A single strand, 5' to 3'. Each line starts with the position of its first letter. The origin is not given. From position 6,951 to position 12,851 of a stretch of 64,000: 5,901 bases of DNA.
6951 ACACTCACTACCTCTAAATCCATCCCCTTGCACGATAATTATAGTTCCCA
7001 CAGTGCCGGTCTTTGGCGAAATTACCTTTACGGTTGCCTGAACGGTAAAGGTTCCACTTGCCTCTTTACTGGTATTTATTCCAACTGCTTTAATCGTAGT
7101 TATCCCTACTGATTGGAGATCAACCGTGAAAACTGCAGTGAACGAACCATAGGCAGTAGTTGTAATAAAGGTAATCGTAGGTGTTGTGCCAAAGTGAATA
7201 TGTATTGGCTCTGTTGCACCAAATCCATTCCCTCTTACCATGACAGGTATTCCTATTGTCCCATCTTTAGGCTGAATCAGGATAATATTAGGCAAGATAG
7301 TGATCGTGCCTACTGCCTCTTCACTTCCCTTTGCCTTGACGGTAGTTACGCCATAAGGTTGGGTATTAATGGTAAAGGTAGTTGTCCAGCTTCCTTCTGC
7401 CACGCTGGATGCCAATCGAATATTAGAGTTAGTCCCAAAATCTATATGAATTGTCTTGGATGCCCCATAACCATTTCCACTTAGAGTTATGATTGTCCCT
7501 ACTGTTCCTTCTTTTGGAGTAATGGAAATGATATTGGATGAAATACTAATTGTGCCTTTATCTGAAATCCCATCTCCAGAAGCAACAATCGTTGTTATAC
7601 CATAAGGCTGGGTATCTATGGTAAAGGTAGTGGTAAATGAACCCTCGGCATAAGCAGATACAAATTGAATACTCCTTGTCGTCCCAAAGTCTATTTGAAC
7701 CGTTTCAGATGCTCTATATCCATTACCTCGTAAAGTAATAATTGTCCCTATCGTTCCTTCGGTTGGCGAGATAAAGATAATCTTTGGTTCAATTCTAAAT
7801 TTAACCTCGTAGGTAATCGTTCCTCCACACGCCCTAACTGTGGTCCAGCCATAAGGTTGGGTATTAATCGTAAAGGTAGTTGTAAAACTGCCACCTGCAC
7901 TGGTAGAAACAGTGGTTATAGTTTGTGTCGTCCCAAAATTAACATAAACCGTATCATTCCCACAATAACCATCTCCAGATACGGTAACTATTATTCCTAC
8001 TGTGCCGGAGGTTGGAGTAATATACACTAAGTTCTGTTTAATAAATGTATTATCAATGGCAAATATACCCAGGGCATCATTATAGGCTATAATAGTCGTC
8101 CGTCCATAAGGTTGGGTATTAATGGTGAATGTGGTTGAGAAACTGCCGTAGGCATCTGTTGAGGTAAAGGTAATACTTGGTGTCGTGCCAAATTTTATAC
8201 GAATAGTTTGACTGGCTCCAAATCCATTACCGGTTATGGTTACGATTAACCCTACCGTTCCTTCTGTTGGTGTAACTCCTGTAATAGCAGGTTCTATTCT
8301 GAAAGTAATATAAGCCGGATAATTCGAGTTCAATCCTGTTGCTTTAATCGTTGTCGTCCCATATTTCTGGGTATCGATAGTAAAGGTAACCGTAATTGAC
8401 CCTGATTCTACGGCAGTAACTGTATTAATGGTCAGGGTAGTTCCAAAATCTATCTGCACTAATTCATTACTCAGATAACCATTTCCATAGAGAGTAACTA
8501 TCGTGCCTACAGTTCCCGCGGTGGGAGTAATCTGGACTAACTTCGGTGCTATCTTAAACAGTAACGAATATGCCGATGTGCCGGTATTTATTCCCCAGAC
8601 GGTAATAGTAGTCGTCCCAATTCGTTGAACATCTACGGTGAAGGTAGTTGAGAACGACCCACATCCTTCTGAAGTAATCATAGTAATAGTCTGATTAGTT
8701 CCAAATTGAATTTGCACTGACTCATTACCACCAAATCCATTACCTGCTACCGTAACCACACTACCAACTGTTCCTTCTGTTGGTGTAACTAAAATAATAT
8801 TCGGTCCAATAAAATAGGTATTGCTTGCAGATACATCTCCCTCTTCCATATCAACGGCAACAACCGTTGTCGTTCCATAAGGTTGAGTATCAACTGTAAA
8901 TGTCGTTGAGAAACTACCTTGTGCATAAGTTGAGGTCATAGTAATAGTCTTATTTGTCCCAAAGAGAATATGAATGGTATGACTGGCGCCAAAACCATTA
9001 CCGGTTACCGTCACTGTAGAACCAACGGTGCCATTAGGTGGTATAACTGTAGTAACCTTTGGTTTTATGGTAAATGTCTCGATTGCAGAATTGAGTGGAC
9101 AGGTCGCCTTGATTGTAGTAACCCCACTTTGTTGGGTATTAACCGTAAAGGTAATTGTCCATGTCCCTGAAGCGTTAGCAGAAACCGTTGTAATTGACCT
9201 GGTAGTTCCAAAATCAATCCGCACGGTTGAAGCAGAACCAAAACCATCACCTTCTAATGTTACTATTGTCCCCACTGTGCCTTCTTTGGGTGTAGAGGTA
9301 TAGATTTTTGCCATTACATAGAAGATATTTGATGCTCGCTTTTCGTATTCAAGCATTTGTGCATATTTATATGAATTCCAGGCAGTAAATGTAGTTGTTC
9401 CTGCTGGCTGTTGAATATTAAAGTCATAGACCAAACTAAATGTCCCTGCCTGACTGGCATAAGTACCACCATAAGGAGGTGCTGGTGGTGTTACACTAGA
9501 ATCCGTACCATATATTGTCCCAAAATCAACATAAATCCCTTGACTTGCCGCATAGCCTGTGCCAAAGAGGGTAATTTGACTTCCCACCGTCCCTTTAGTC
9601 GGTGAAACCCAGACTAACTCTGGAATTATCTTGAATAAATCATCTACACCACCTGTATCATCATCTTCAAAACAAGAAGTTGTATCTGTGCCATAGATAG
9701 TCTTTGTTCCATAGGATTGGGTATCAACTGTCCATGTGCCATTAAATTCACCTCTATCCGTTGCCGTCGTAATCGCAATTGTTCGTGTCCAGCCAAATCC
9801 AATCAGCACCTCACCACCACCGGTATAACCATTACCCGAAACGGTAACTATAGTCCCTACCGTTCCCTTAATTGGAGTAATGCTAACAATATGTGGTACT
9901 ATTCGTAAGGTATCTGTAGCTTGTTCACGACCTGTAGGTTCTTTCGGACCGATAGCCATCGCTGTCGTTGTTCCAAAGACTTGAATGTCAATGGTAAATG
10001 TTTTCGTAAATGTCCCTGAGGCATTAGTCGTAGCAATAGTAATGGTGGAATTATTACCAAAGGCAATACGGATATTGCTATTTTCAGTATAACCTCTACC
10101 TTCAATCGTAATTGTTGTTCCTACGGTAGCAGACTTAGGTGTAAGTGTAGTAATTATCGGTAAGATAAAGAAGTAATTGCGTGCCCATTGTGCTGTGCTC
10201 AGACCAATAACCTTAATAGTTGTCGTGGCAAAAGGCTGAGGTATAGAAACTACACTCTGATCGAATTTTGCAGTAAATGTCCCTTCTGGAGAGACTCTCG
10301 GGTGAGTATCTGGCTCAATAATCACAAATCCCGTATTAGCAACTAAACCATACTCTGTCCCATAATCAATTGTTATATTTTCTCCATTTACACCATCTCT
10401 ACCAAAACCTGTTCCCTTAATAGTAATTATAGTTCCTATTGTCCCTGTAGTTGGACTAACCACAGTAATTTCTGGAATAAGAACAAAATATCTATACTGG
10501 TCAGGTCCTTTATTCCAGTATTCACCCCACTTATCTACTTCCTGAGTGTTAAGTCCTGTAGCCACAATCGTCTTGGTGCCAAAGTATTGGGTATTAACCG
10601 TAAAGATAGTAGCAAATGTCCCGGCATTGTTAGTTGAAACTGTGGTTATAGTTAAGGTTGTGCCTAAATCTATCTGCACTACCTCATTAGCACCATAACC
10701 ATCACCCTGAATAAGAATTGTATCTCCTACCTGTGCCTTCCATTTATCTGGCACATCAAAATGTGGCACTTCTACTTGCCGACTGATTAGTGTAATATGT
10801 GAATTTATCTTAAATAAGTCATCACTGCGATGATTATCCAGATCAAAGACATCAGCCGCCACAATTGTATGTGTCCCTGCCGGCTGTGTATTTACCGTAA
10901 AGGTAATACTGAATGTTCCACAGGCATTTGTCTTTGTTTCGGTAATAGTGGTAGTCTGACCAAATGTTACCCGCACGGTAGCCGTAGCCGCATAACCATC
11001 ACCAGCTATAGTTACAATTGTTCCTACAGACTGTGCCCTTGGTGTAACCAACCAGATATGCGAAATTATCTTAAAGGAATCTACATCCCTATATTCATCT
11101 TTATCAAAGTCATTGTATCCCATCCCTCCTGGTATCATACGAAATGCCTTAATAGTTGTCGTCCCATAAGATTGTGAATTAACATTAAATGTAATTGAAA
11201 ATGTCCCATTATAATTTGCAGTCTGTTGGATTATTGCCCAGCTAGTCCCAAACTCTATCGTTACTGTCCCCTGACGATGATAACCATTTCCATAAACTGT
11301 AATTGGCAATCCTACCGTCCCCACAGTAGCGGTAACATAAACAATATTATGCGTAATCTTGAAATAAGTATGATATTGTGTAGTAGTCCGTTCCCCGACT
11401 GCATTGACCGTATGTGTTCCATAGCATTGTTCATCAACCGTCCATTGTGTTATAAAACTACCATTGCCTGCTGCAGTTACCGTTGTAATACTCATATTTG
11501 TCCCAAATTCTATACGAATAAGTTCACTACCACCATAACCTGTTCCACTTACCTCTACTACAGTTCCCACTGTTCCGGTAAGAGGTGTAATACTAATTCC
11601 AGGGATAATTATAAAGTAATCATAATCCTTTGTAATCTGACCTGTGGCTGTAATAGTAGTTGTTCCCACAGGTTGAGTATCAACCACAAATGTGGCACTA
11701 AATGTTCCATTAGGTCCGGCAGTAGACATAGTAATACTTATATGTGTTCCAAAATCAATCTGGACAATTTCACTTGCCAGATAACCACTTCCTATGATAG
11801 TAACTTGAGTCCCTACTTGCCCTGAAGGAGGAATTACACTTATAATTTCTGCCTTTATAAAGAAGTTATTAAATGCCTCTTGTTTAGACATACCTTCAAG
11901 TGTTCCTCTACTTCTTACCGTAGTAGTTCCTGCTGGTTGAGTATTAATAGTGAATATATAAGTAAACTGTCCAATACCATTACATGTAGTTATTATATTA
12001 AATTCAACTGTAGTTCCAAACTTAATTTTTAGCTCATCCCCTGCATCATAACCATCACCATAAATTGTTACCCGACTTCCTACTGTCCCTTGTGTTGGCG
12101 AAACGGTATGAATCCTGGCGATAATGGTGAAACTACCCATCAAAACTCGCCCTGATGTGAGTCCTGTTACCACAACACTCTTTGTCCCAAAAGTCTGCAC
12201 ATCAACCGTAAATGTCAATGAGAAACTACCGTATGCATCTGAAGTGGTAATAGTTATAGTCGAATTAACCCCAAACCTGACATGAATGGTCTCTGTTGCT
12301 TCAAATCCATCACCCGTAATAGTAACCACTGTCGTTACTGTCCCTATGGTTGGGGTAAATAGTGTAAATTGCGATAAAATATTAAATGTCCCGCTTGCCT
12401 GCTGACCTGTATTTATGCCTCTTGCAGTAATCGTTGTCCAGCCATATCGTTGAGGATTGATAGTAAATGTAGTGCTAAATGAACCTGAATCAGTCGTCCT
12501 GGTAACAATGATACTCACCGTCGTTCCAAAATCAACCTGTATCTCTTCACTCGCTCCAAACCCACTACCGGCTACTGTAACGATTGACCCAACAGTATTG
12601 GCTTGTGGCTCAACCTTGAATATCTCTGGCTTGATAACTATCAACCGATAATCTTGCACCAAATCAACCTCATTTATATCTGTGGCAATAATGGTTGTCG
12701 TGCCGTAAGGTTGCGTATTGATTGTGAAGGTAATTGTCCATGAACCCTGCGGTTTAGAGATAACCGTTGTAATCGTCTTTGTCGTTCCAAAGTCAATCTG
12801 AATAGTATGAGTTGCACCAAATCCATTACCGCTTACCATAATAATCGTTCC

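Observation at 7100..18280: Recent ~5.6-kb tandem segmental duplication with in-frame indels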

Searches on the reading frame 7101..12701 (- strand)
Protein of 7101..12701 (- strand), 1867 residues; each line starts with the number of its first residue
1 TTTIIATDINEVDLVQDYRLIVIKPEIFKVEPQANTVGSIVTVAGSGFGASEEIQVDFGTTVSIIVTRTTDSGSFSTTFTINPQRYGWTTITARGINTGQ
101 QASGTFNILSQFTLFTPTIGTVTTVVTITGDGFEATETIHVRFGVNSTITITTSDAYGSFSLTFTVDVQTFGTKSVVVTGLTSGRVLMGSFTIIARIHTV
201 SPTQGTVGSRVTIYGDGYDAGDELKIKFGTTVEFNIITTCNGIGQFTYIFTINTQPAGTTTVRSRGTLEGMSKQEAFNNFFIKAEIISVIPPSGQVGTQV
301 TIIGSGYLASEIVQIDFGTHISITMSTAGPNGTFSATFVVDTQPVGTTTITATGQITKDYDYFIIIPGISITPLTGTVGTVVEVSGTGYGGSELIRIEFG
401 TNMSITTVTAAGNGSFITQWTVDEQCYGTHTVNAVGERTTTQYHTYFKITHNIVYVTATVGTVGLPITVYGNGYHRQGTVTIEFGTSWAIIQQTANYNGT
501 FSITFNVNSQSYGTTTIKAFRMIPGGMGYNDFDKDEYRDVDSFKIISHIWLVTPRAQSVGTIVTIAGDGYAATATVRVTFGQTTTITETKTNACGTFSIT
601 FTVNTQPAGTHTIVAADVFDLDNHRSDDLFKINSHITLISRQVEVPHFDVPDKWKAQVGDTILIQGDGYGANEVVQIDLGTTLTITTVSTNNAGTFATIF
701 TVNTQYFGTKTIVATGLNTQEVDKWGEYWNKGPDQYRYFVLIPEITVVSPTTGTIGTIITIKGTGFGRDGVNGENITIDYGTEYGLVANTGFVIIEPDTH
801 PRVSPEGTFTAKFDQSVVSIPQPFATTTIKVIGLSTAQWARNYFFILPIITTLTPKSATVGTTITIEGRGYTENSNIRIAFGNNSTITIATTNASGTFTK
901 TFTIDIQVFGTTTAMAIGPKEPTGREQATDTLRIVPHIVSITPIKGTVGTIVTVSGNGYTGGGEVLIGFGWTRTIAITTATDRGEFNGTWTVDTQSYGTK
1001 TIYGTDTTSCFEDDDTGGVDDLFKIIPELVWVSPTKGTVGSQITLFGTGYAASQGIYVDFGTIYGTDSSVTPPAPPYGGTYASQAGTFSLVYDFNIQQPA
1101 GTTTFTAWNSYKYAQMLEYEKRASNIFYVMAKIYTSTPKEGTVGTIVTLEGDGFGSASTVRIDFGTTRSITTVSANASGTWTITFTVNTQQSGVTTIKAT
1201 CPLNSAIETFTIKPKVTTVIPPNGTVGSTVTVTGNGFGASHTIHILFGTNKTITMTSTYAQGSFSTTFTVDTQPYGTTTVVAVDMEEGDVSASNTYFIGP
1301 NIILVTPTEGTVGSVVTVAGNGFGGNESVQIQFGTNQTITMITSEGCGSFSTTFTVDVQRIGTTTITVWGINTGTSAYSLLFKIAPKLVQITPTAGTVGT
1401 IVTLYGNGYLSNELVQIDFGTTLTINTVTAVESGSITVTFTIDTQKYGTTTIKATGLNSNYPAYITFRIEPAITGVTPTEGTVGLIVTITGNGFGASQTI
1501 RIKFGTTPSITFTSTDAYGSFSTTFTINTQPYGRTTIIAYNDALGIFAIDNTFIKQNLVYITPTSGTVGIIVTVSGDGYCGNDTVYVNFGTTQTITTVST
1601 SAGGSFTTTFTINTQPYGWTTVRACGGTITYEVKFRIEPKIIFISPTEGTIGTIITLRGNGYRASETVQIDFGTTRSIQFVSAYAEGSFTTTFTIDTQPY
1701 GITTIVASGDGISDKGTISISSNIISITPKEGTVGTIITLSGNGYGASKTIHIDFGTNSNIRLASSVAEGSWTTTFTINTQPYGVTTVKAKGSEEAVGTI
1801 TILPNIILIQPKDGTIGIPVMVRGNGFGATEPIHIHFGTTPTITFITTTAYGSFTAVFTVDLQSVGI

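Call 9: search_protein_families(library=pfam, proteins=[window:7101-12701:-], max_evalue=0.01)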
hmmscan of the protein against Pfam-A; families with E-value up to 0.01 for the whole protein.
window:7101-12701:- (1867 aa): 1 family
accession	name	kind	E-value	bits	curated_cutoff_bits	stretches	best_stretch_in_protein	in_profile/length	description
PF18106.7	Rol_Rep_N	-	0.001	19.7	23.7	0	1626-1668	36-77/91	Rolling Circle replication initiation protein N-terminal domain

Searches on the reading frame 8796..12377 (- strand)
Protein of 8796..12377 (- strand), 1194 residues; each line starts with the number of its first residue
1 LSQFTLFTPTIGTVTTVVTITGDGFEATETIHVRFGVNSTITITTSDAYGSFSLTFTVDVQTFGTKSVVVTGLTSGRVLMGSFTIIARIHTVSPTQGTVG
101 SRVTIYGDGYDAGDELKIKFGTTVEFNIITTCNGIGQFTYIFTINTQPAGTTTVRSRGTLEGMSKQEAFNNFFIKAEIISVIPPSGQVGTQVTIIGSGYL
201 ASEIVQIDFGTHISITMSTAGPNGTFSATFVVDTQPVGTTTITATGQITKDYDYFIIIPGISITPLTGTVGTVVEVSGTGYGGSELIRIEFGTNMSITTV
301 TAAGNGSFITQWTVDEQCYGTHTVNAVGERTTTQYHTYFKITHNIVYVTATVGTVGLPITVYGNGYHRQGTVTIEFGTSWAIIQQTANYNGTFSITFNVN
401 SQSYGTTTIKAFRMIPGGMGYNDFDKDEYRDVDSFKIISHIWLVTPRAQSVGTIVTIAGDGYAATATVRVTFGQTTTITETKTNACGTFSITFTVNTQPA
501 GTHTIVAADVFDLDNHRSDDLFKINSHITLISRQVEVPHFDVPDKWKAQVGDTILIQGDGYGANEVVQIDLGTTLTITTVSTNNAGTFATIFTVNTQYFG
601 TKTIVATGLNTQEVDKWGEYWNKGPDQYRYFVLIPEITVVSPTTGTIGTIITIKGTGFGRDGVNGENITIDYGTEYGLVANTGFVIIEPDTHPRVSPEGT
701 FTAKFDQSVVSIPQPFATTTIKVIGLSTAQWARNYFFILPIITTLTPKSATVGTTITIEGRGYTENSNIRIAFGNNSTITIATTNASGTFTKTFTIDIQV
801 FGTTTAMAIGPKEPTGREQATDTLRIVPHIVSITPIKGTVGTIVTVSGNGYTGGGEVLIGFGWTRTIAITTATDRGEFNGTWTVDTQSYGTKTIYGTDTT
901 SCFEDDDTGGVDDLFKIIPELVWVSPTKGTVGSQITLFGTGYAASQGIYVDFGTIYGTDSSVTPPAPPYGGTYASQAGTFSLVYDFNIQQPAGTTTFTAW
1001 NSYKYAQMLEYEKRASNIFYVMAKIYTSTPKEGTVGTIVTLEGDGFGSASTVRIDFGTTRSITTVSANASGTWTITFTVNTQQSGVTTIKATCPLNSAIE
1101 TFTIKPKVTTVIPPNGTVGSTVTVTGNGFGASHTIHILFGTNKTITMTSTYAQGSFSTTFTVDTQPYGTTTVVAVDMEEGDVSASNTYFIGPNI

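Call 17: find_homologous_proteins(query=window:8796-12377:-)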
Query window:8796-12377:- (1194 aa): 92 proteins with E <= 0.001 among 8000 candidates.
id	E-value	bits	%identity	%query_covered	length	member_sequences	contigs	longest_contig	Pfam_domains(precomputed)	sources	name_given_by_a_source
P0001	0.0e+0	1290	42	98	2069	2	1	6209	-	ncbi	ncbi:hypothetical protein COZ13_02675, partial [Candidatus Desantisbacteria bacterium CG_4_10_14_3_u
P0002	0.0e+0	1170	36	100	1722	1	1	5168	-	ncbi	ncbi:MAG: hypothetical protein AAB296_03760, partial [Candidatus Desantisbacteria bacterium]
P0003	0.0e+0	1118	40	100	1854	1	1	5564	-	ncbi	ncbi:MAG: hypothetical protein AAB296_10485, partial [Candidatus Desantisbacteria bacterium]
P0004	0.0e+0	1078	36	100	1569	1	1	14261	PF13861.13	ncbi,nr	ncbi:hypothetical protein HY793_02250, partial [Candidatus Desantisbacteria bacterium]|nr:hypothetic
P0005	0.0e+0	1073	36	100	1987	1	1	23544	-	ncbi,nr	ncbi:hypothetical protein HY792_03090, partial [Candidatus Desantisbacteria bacterium]|nr:hypothetic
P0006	0.0e+0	1072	40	100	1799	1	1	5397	-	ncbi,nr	ncbi:hypothetical protein HY772_03460, partial [Candidatus Woesearchaeota archaeon]|nr:hypothetical 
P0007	5.3e-286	970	35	98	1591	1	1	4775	-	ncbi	ncbi:MAG: hypothetical protein AAB296_00855, partial [Candidatus Desantisbacteria bacterium]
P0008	1.3e-280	952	36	100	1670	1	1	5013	PF21992.3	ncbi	ncbi:MAG: hypothetical protein AAB296_09120, partial [Candidatus Desantisbacteria bacterium]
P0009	1.9e-280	952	38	100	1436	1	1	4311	-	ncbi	ncbi:hypothetical protein COZ71_08470, partial [Candidatus Desantisbacteria bacterium CG_4_8_14_3_um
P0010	1.9e-275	935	32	98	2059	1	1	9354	PF01833.31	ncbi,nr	ncbi:MAG: IPT/TIG domain-containing protein, partial [bacterium]|nr:IPT/TIG domain-containing protei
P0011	6.6e-265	900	38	91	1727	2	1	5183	-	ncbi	ncbi:hypothetical protein COX18_02265, partial [Candidatus Desantisbacteria bacterium CG23_combo_of_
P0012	5.3e-259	881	37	98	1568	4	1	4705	-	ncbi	ncbi:hypothetical protein COX18_08985, partial [Candidatus Desantisbacteria bacterium CG23_combo_of_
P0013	1.7e-254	866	40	100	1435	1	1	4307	-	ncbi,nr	ncbi:MAG: hypothetical protein QME49_07480, partial [bacterium]|nr:hypothetical protein [bacterium]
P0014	1.1e-247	843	34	98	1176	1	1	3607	-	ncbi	ncbi:MAG: hypothetical protein AAB296_06605, partial [Candidatus Desantisbacteria bacterium]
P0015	6.1e-245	834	36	100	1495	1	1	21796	-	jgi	-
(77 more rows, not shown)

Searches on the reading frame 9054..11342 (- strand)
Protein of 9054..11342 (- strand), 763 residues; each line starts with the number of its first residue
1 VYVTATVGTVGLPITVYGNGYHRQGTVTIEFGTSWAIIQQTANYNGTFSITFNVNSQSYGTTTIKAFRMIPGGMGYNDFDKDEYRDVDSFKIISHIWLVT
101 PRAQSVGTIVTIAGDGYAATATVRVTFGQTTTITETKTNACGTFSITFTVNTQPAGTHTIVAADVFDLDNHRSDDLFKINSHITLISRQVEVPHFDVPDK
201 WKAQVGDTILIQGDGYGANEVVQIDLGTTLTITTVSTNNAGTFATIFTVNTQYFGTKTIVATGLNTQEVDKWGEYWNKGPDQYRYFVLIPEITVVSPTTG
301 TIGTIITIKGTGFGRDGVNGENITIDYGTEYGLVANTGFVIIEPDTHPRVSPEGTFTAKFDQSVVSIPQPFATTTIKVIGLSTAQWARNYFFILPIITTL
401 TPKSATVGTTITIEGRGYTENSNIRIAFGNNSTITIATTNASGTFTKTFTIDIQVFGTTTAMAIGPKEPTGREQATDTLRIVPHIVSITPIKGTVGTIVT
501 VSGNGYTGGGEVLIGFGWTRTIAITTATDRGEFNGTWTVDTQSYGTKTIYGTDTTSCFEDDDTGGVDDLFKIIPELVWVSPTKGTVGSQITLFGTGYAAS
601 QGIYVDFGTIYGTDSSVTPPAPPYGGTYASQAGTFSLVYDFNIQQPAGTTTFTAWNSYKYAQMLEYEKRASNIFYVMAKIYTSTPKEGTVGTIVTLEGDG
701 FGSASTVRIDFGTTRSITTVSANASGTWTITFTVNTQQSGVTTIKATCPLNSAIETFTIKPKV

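Call 33: find_related_loci(query=A2, collection=genome_contigs, flank=10000)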
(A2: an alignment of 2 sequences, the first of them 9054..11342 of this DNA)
Query A2 (763 aa) in genome_contigs; peptide patterns used: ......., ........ (x = any residue, [..] = any of these).
37 stretches matched a pattern; 2 encode a relative of the query (tblastn E <= 1e-3); 2 distinct loci.
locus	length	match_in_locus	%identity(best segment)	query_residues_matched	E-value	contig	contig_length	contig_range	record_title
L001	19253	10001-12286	39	1-763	5e-132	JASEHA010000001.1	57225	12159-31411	MAG: bacterium isolate Yes70-11 NODE_1_length_57225_cov_24.280654, whole genome shotgun sequence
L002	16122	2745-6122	38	1-763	3e-123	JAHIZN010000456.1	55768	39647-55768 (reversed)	MAG: bacterium isolate Modern_marine.mb.176 Modern_marine.mb.176_k141_487102, whole genome shotgun sequence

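Call 34: find_related_loci(query=A2, collection=metagenome_contigs, flank=10000)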
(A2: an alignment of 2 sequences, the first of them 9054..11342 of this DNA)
Query A2 (763 aa) in metagenome_contigs; peptide patterns used: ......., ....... (x = any residue, [..] = any of these).
220 stretches matched a pattern, but none encodes a relative of the query by tblastn (E <= 1e-3).

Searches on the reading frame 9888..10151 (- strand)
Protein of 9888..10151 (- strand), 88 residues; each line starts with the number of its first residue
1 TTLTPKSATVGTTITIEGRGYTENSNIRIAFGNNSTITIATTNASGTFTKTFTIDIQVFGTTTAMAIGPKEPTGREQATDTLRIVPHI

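Call 51: search_protein_families(library=pfam, proteins=[window:9888-10151:-], max_evalue=1)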
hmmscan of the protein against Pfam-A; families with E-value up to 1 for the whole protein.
window:9888-10151:- (88 aa): 5 families
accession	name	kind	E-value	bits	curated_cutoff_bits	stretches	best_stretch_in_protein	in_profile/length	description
PF12733.13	Cadherin-like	-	0.00015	22.5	24.2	1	2-56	30-86/89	Cadherin-like beta sandwich domain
PF01833.30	TIG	-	0.0015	18.9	20.9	1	1-44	4-50/84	IPT/TIG domain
PF23061.1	CUB_M02D8_5_2nd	-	0.028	15.2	30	1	9-57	65-112/114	M02D8_5-like, second CUB domain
PF17936.7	Big_6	-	0.083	13.6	27.6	1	8-53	8-53/83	Bacterial Ig domain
PF00960.24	Neocarzinostat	-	0.1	13.1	25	0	11-56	12-67/110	Neocarzinostatin family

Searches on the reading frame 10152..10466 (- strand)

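Call 51: search_protein_families(library=pfam, proteins=[window:10152-10466:-], max_evalue=1)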
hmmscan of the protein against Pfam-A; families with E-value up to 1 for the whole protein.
window:10152-10466:- (105 aa): 1 family
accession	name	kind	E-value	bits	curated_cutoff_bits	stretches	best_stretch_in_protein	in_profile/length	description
PF01833.30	TIG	-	6.2e-05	23.4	20.9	1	2-38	5-40/84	IPT/TIG domain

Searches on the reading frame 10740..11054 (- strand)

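Call 51: search_protein_families(library=pfam, proteins=[window:10740-11054:-], max_evalue=1)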
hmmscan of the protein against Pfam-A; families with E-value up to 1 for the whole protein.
window:10740-11054:- (105 aa): 4 families
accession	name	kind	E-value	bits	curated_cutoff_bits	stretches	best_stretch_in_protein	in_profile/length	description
PF17936.7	Big_6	-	0.0001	22.9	27.6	1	15-69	16-69/83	Bacterial Ig domain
PF13620.12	CarboxypepD_reg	-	0.03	15.1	32.3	1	13-66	6-54/82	Carboxypeptidase regulatory-like domain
PF16640.11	Big_3_5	-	0.069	14.2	35.5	1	10-66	14-67/88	Bacterial Ig-like domain (group 3)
PF17957.7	Big_7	-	0.25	12.4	24.1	1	12-66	18-70/70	Bacterial Ig domain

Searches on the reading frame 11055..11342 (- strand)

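Call 51: search_protein_families(library=pfam, proteins=[window:11055-11342:-], max_evalue=1)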
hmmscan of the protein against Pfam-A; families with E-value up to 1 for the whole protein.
window:11055-11342:- (96 aa): 3 families
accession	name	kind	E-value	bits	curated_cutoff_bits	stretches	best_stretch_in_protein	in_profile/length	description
PF17892.7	Cadherin_5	-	0.041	14.2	26.5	1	22-65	50-92/98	Cadherin-like domain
PF17963.7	Big_9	-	0.061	14.7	23.6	1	12-64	33-84/89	Bacterial Ig domain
PF17936.7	Big_6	-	0.076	13.7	27.6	1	24-58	24-58/83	Bacterial Ig domain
